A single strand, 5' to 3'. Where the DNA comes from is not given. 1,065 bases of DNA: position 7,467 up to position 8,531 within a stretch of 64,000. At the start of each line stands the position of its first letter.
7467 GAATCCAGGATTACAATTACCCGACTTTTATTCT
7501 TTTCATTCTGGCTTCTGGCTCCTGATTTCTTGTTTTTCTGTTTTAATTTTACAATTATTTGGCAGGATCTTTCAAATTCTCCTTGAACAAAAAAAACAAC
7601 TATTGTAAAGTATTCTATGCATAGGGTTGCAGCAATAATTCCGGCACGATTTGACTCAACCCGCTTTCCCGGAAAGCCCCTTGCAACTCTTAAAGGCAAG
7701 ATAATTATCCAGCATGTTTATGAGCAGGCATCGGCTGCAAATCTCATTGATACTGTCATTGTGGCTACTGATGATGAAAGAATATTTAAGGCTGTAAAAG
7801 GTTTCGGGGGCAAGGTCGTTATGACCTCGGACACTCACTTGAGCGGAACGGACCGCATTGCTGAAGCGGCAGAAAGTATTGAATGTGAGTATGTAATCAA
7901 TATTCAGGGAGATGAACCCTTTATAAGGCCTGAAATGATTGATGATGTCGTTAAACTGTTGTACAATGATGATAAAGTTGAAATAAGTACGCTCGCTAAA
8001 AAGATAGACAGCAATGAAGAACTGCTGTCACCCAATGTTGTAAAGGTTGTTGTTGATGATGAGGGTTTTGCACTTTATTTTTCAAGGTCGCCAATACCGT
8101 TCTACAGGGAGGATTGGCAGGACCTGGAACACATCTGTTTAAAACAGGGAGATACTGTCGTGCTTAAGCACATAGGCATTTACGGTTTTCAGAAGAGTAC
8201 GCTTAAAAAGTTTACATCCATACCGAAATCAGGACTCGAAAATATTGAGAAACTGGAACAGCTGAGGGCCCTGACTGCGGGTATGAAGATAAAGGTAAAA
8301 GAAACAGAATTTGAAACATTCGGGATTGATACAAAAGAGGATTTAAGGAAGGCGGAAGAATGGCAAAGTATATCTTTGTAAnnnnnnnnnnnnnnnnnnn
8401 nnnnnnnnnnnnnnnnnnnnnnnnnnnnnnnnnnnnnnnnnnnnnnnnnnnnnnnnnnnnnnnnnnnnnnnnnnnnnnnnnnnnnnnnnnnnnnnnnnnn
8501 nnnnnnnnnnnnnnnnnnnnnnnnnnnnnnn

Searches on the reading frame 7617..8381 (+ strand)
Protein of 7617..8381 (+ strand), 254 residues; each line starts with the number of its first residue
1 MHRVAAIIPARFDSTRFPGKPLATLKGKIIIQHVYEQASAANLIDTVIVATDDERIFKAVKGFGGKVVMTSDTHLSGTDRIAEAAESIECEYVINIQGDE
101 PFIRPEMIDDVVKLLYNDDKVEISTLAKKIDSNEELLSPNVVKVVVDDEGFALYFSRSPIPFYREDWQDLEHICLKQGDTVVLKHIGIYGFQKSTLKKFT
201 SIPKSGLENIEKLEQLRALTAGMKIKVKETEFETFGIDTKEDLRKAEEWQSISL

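Call 50: search_protein_families(library=pfam, proteins=[window:7617-8381:+], max_evalue=0.00001)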
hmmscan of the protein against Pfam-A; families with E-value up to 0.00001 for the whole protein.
window:7617-8381:+ (254 aa): 2 families
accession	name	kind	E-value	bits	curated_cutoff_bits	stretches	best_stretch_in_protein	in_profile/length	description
PF02348.25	CTP_transf_3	-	1.3e-65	221.7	22.6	1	5-225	1-217/217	Cytidylyltransferase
PF12804.13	NTP_transf_3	-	5.8e-10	40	27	1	19-119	15-115/160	MobA-like NTP transferase domain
